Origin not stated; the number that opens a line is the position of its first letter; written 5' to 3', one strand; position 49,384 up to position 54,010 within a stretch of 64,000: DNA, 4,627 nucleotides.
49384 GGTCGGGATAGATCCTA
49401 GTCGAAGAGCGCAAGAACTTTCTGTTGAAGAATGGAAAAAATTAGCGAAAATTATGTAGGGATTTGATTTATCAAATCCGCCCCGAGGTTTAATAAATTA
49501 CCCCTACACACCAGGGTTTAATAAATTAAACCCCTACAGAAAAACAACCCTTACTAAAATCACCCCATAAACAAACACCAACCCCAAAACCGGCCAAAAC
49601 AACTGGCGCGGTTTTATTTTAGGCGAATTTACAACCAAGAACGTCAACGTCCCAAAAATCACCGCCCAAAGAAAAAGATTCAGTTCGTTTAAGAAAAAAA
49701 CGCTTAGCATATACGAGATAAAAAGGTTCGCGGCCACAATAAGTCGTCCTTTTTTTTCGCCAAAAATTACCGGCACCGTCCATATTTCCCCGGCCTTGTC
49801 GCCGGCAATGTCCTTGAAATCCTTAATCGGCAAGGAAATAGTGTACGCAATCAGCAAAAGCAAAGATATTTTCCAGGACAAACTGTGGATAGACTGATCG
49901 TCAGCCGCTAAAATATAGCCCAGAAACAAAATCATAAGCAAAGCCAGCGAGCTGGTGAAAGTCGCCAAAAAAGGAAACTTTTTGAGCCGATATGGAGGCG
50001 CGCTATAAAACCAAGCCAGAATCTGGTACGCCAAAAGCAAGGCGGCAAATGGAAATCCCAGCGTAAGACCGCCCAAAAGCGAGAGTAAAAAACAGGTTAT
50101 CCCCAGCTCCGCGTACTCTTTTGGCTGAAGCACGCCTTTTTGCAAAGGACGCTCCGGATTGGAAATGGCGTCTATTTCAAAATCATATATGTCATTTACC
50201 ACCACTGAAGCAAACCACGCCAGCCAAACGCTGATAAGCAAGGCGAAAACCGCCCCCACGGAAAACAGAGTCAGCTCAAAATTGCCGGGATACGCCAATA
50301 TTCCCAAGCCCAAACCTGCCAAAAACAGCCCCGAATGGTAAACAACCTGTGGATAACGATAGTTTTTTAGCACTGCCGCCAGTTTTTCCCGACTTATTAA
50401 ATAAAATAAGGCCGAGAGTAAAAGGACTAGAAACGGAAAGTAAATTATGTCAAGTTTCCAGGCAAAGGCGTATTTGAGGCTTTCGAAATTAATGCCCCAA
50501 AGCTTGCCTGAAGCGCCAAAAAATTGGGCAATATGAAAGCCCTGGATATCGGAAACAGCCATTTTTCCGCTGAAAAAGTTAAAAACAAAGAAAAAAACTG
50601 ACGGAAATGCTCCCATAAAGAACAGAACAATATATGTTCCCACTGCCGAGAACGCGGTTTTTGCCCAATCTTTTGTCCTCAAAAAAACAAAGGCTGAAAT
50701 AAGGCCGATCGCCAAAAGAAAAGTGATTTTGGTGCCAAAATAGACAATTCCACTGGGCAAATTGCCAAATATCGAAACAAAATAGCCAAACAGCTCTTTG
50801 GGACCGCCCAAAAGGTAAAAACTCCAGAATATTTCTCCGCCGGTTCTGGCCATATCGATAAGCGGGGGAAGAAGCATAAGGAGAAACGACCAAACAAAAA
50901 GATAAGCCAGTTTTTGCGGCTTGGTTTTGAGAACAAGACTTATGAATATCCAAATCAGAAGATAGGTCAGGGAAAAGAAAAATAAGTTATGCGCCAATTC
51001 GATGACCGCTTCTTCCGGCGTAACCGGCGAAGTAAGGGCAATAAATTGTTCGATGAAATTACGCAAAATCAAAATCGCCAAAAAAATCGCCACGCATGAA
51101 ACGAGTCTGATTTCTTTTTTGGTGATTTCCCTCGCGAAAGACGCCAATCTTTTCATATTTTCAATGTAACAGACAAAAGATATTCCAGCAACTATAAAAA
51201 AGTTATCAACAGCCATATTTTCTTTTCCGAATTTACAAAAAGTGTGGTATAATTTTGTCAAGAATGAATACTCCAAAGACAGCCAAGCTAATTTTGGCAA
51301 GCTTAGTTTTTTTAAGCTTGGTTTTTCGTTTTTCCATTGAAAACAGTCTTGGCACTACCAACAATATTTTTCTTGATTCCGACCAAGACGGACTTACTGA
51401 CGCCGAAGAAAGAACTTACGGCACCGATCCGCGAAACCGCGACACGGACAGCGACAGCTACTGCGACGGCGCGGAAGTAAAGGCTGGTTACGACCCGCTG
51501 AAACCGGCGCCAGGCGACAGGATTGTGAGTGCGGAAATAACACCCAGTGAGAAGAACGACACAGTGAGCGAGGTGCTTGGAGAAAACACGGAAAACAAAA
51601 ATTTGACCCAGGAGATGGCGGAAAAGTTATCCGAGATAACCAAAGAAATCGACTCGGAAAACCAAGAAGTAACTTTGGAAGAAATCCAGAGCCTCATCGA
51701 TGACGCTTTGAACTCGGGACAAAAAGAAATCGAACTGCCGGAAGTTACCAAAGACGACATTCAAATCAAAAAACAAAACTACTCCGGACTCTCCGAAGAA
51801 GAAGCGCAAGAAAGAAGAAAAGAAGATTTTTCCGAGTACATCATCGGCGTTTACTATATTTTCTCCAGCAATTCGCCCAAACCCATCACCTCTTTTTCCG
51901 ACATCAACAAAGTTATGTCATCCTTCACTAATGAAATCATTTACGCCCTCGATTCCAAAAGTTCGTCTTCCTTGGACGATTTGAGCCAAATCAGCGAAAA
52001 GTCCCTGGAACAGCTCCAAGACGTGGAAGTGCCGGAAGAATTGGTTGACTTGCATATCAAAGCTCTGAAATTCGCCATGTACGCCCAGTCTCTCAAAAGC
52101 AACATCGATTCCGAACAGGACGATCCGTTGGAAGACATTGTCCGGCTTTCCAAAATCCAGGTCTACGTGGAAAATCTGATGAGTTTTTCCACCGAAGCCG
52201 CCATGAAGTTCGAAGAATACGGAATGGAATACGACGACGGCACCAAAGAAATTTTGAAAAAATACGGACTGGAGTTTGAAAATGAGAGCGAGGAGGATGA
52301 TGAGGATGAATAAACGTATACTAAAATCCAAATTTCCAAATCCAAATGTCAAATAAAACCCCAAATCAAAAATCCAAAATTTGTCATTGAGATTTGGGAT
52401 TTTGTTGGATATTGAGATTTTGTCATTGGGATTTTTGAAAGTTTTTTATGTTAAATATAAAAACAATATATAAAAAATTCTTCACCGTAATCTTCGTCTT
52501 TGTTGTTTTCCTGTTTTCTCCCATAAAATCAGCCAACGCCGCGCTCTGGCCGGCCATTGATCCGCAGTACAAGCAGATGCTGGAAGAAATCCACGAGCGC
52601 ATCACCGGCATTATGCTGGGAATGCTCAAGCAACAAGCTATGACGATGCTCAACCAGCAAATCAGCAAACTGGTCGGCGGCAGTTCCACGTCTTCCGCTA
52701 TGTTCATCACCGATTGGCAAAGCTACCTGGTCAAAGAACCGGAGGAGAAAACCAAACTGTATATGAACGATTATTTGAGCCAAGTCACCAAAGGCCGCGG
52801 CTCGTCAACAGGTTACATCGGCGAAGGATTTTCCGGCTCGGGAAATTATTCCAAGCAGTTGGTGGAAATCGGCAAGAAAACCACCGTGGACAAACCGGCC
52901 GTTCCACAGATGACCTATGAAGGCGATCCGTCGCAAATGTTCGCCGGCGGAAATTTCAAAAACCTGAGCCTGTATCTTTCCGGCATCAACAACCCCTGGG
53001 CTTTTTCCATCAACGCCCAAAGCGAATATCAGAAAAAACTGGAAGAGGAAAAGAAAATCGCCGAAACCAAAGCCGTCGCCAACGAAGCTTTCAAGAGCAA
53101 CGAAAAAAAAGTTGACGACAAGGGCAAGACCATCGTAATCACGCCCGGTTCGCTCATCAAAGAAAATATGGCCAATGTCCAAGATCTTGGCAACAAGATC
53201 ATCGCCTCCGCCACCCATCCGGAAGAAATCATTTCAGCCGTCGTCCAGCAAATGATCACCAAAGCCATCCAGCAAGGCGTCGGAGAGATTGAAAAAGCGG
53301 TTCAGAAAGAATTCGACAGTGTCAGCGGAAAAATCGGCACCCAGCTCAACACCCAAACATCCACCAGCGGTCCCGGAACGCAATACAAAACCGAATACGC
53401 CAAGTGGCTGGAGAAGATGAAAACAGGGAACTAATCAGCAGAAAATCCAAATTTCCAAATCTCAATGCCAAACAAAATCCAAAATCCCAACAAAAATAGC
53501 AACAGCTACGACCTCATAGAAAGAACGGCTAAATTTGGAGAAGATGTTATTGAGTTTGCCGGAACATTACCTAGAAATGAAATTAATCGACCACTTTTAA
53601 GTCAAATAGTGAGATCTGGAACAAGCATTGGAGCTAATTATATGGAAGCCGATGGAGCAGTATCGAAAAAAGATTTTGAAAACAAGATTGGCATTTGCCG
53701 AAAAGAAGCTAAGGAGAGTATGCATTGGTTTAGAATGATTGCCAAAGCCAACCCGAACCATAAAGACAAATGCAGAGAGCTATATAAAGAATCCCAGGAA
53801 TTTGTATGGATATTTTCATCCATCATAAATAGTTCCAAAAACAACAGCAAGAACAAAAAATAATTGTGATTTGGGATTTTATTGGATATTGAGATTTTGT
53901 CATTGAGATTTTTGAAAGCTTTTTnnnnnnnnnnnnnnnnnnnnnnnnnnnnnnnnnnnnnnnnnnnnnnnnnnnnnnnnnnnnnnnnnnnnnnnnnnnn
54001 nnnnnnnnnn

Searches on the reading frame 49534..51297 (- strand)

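Call 78: search_protein_families(library=pfam, proteins=[window:49534-51297:-], max_evalue=0.001)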
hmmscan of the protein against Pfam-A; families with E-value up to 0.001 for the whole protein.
window:49534-51297:- (587 aa): 1 family
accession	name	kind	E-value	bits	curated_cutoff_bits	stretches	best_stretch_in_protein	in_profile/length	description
PF01040.23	UbiA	-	4.8e-30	105.1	34.2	1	332-556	9-227/250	UbiA prenyltransferase family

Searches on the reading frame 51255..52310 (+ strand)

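Call 78: search_protein_families(library=pfam, proteins=[window:51255-52310:+], max_evalue=0.001)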
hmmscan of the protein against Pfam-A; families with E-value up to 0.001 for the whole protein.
window:51255-52310:+ (352 aa): 1 family
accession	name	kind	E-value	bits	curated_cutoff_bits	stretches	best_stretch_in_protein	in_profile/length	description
PF18884.5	TSP3_bac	-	1.2e-09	38.3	25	1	41-59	1-19/22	Bacterial TSP3 repeat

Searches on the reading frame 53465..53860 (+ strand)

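Call 78: search_protein_families(library=pfam, proteins=[window:53465-53860:+], max_evalue=0.001)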
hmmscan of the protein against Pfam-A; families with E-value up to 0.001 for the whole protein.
window:53465-53860:+ (132 aa): 1 family
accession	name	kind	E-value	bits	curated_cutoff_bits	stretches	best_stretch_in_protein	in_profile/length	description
PF05635.17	23S_rRNA_IVP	-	1.2e-14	54.8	33.8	1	17-113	5-100/106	23S rRNA-intervening sequence protein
